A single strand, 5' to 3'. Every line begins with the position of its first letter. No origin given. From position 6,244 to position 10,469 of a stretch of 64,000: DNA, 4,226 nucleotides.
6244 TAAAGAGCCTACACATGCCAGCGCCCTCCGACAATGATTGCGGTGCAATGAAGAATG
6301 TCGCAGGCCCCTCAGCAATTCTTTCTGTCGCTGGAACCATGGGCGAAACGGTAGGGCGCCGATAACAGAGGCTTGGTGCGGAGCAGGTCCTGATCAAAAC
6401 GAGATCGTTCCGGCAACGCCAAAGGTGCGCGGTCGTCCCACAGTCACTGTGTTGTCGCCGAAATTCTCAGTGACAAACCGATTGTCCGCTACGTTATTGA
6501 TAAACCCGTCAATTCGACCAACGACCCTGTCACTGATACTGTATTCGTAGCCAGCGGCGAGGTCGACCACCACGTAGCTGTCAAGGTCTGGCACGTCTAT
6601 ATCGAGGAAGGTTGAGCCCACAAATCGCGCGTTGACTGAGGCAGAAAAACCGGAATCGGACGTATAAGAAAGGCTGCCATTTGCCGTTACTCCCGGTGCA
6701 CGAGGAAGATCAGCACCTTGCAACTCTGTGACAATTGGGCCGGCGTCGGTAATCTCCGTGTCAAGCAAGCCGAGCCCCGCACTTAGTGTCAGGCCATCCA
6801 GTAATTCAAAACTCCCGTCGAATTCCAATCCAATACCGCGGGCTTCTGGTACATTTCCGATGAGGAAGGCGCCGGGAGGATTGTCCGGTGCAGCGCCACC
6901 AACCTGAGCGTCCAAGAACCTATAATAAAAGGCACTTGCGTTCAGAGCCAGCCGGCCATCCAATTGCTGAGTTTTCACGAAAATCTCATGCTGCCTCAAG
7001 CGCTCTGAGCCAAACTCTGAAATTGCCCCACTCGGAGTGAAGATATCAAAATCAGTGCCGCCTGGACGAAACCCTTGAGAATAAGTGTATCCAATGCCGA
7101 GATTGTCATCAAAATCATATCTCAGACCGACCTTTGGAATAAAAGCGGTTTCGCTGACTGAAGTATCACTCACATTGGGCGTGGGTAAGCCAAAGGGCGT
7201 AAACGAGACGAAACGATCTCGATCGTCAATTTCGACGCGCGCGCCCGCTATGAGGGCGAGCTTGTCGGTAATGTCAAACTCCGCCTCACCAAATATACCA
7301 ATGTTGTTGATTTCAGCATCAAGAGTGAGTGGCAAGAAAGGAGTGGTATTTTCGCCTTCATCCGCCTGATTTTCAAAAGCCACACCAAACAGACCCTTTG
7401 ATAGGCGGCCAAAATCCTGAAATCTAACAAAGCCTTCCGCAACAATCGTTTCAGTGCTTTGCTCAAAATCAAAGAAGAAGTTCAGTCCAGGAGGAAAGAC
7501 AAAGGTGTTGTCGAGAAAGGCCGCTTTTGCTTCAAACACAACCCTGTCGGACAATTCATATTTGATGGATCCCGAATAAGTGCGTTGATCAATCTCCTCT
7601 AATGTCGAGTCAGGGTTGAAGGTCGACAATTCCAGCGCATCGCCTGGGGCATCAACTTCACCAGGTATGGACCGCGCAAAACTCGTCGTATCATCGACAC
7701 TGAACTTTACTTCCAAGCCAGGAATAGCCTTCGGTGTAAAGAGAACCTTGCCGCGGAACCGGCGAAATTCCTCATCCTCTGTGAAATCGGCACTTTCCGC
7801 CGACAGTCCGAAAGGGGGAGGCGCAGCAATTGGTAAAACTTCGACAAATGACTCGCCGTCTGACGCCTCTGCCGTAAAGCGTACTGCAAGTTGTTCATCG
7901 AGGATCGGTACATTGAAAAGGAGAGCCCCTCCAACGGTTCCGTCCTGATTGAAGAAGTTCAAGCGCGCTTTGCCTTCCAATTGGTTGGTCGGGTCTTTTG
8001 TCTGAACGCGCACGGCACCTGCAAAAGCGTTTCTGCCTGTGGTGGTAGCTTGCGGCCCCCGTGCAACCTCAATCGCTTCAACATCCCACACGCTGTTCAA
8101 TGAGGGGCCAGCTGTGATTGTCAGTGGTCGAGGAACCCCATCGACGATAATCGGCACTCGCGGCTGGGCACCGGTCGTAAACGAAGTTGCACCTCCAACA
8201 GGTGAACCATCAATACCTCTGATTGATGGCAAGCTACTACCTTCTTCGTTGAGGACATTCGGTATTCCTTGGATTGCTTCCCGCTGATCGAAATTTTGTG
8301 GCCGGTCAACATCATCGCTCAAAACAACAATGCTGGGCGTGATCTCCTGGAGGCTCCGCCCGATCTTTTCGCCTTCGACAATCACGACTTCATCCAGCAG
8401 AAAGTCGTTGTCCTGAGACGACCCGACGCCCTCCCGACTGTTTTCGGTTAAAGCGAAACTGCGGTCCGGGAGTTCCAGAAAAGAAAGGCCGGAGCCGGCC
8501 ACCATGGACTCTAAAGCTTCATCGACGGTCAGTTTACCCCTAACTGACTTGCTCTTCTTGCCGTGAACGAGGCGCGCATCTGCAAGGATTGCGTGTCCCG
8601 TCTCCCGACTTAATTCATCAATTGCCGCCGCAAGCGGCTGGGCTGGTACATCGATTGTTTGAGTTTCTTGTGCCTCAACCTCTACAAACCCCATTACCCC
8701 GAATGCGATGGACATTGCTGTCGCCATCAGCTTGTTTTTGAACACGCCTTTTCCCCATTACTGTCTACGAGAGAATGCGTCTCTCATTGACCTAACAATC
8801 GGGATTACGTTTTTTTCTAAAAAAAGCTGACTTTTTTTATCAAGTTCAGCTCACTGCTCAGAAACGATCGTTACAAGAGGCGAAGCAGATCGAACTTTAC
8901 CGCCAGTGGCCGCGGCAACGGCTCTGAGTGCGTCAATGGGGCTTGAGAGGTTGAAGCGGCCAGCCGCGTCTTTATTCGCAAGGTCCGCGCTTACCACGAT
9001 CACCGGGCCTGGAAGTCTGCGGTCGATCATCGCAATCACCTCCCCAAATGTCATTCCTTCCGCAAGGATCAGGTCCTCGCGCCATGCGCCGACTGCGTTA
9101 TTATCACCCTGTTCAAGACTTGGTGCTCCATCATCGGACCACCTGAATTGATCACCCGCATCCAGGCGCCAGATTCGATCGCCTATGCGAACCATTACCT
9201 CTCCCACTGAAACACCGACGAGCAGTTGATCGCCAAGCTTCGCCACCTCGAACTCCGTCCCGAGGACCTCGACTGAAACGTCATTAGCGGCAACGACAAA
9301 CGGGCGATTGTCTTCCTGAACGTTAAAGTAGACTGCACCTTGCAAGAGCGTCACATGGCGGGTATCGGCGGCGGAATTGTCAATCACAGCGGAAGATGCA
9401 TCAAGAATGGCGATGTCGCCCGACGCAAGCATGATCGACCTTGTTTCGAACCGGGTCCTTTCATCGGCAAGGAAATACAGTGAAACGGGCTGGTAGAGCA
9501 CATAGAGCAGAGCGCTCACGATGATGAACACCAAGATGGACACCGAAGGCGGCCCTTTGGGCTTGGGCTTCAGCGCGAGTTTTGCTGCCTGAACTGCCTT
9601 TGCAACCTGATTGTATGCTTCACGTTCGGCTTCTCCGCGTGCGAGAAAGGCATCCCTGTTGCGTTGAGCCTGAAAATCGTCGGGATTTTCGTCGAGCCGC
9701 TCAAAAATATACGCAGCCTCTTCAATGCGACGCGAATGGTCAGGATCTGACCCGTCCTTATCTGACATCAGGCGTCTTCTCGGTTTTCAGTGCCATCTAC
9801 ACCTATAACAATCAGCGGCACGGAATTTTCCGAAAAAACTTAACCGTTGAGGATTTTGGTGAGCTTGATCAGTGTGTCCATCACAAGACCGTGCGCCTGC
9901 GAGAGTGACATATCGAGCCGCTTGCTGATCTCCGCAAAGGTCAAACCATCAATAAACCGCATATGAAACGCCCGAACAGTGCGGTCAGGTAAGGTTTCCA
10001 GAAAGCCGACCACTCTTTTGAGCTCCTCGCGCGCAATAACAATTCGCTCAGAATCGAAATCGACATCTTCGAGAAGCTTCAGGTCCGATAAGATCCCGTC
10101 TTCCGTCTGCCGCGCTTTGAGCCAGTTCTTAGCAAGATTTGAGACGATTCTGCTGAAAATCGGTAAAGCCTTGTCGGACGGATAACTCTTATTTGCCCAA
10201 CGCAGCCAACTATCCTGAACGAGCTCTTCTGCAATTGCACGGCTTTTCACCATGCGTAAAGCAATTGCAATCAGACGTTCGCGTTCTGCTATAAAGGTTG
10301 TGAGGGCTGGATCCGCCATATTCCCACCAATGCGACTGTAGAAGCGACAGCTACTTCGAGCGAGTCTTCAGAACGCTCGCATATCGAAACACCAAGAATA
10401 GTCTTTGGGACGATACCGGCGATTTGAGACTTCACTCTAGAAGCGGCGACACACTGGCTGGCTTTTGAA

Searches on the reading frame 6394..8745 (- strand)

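Call 11: search_protein_families(library=pfam, proteins=[window:6394-8745:-])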
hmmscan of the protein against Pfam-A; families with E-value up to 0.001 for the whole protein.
window:6394-8745:- (783 aa): 3 families
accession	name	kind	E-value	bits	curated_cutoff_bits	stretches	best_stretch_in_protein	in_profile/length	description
PF00593.30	TonB_dep_Rec_b-barrel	-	4.1e-37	129.5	27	1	366-751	39-435/436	TonB dependent receptor-like, beta-barrel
PF07715.20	Plug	-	3.8e-09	37.4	23.9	1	138-244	8-107/107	TonB-dependent Receptor Plug Domain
PF07660.19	STN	-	8.2e-07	29.2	28.4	1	53-89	3-40/52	Secretin and TonB N terminus short domain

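Call 61: search_protein_families(library=ncbifam, proteins=[window:6394-8745:-], max_evalue=0.00001)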
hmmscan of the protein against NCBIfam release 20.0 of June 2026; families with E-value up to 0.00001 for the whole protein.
window:6394-8745:- (783 aa): 8 families
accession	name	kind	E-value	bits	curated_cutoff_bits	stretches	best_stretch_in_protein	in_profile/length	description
TIGR01783.1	TonB-siderophor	subfamily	1.9e-41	142.4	223.5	2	493-783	374-649/649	TonB-dependent siderophore receptor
TIGR01785.1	TonB-hemin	subfamily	4.7e-16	58.4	316.85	2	466-771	350-667/677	TonB-dependent heme/hemoglobin receptor family protein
TIGR01786.1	TonB-hemlactrns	subfamily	2.8e-14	52.4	323.75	1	194-257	72-141/719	TonB-dependent hemoglobin/transferrin/lactoferrin family receptor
NF041676.1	FecA_OM_dicitr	equivalog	7.1e-13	47.4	1100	1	12-251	13-250/773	TonB-dependent Fe(3+) dicitrate receptor FecA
NF053590.1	TonB_dep_TOL0244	equivalog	1.5e-11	43.7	645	0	576-735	410-562/604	TOL_0244 family TonB-dependent receptor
NF007349.0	PRK09840.1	equivalog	2.3e-11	42.4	686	0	525-741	505-719/760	catecholate siderophore receptor Fiu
NF047944.1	FoxamRcptFoxA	equivalog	6.5e-08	31.3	1300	0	220-298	133-211/697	ferrioxamine B receptor FoxA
NF041535.1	TonB_rec_PqqU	equivalog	3.7e-07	28.8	1200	0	485-759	375-645/676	TonB-dependent receptor PqqU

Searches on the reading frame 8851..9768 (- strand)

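Call 11: search_protein_families(library=pfam, proteins=[window:8851-9768:-])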
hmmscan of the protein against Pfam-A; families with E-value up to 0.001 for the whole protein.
window:8851-9768:- (305 aa): 1 family
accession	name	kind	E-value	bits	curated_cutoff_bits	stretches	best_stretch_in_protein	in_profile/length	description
PF04773.18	FecR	-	1.2e-14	55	24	1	108-191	9-96/97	FecR protein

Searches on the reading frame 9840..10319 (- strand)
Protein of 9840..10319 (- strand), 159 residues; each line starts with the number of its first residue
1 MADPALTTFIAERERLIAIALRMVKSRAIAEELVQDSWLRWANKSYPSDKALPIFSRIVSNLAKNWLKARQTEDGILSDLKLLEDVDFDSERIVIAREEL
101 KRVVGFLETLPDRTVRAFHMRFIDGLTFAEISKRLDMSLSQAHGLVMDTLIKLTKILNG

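Call 11: search_protein_families(library=pfam, proteins=[window:9840-10319:-])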
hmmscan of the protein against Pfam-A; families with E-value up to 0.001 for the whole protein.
window:9840-10319:- (159 aa): 3 families
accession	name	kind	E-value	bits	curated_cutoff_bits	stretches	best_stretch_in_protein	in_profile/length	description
PF04545.22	Sigma70_r4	-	6e-07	29.3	24.1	1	107-143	2-38/50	Sigma-70, region 4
PF08281.18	Sigma70_r4_2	-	1.7e-06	28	25.7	1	106-140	7-41/54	Sigma-70, region 4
PF04542.20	Sigma70_r2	-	1.8e-06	28.1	24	1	13-71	6-69/71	Sigma-70 region 2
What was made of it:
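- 9840..10319 (-): ECF sigma gene 1 (FecI-type), followed by FecR 8851-9768 and STN-domain TBDR 6394-8745. Pfam (call 11).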
